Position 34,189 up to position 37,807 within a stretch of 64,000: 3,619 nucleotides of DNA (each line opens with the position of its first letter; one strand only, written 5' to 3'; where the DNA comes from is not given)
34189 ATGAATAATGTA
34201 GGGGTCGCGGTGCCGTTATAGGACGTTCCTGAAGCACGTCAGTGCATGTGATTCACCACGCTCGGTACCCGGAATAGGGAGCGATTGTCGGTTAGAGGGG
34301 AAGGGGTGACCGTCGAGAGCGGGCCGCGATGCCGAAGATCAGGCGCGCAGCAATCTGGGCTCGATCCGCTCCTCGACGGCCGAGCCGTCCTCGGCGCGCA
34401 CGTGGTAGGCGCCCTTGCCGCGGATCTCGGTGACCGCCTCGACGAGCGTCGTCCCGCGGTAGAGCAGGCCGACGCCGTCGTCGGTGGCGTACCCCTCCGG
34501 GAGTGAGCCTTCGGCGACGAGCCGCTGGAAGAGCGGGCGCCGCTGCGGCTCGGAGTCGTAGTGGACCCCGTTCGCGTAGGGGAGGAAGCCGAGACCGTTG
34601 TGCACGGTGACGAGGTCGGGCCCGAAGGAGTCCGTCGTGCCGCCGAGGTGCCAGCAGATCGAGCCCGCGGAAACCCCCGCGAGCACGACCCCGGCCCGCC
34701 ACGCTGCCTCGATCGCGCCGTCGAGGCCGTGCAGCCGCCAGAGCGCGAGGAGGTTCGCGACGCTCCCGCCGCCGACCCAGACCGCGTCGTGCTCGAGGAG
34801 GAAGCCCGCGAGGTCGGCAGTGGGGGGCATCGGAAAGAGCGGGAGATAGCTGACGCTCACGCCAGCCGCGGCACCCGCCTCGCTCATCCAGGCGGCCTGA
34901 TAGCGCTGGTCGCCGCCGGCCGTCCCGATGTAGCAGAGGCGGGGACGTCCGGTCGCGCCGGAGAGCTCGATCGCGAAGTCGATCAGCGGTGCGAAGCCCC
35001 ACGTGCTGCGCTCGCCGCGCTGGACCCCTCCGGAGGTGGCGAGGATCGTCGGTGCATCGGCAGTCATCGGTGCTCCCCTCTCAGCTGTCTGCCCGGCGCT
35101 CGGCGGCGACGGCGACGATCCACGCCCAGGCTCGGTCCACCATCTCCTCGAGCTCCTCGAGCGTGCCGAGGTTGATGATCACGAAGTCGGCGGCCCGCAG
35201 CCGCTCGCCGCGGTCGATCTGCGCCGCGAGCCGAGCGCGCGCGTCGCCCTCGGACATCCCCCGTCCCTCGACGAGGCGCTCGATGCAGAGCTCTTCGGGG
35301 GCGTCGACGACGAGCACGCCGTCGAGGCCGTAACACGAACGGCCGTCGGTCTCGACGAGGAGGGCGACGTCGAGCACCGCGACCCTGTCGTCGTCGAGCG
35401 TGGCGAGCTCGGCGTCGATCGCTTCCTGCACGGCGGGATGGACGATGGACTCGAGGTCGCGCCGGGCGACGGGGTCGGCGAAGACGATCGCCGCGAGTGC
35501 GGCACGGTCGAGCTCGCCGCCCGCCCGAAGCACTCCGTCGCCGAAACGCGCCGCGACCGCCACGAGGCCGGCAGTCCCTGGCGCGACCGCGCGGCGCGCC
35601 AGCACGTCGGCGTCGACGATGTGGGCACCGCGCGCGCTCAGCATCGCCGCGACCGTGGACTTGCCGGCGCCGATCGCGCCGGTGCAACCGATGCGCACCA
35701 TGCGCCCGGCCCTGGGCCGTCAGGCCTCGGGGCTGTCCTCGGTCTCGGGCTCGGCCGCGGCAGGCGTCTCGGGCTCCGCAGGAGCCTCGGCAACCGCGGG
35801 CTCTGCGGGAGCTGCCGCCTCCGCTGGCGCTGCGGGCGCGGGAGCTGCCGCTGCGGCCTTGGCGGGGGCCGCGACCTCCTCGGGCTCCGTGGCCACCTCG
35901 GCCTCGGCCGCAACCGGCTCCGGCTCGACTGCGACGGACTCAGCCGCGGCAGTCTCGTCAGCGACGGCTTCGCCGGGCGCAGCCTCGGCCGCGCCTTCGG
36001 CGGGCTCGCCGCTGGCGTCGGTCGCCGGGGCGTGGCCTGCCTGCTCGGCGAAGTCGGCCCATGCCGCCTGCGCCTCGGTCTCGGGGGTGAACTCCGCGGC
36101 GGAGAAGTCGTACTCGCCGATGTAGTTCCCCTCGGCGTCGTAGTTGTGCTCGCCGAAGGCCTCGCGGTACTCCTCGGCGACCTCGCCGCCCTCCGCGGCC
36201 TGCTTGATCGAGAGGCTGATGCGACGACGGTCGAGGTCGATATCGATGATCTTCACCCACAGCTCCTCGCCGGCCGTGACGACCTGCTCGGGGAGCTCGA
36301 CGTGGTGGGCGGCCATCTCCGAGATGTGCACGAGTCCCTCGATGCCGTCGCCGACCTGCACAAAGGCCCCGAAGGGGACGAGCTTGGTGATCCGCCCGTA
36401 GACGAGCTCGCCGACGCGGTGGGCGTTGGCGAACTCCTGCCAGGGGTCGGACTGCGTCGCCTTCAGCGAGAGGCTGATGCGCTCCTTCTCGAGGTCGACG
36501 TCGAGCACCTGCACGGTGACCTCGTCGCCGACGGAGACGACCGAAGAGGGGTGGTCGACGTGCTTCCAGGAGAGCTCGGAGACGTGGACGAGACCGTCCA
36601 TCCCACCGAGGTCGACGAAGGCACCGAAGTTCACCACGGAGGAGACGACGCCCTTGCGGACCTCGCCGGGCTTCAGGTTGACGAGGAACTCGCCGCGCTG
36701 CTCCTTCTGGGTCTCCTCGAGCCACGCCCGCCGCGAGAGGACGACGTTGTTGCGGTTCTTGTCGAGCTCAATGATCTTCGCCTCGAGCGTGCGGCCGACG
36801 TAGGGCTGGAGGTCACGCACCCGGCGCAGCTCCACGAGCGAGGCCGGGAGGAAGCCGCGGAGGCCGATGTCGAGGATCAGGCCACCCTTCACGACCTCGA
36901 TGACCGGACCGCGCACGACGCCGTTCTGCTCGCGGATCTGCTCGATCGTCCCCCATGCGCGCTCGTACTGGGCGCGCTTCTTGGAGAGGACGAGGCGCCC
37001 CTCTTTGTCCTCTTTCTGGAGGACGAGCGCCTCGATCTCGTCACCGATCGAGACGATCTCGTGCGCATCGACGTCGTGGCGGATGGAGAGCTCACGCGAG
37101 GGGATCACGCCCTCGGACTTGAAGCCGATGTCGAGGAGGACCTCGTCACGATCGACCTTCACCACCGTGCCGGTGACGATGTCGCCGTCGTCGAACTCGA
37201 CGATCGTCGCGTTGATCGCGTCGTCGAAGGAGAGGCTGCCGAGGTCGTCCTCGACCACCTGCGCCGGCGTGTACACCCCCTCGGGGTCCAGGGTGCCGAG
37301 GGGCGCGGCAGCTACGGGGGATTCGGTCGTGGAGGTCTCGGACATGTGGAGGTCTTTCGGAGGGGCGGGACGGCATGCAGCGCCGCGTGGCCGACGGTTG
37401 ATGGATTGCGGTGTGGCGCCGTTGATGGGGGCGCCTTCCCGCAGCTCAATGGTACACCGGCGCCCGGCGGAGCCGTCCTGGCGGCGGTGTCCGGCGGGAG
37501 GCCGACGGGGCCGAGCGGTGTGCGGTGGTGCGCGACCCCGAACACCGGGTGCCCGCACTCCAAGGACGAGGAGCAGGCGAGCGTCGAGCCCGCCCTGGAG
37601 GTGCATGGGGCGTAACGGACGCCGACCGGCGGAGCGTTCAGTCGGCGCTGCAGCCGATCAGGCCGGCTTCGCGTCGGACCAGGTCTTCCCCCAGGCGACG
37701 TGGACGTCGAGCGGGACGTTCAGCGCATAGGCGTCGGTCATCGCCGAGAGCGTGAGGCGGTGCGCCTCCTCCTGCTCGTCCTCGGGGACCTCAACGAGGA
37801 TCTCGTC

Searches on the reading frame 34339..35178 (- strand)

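Call 18: search_protein_families(library=pfam, proteins=[window:34339-35178:-], max_evalue=0.001)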
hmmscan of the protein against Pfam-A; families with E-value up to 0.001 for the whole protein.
window:34339-35178:- (279 aa): 1 family
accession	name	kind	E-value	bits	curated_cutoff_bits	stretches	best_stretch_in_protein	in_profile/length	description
PF03575.23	Peptidase_S51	-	2e-27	96.7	23.9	1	64-245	17-203/206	Peptidase family S51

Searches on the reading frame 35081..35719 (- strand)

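Call 18: search_protein_families(library=pfam, proteins=[window:35081-35719:-], max_evalue=0.001)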
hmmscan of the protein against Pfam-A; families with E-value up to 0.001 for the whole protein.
window:35081-35719:- (212 aa): 3 families
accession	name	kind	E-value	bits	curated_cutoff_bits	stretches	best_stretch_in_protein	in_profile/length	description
PF01121.26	CoaE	-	4.8e-52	176.7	27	1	10-188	3-179/180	Dephospho-CoA kinase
PF13671.12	AAA_33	-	3.3e-05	24.6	27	0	12-46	4-39/143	AAA domain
PF13238.12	AAA_18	-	5.3e-05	24.1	29.4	0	10-161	1-119/128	AAA domain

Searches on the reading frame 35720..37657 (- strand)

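Call 18: search_protein_families(library=pfam, proteins=[window:35720-37657:-], max_evalue=0.001)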
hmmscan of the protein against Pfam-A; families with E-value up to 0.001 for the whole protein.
window:35720-37657:- (645 aa): 4 families
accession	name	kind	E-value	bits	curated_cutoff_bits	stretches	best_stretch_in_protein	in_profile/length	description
PF00575.29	S1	-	8.2e-76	250.8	22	4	329-399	3-74/74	S1 RNA binding domain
PF23459.1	S1_RRP5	-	7.1e-18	65.4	27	1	328-398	1-72/72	RRP5 S1 domain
PF21710.3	Spt6_S1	-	3.2e-06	27.8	27.5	0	154-217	13-77/91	Spt6, S1/OB domain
PF13509.12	S1_2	-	0.00027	21.4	21.8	0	416-453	2-38/61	S1 domain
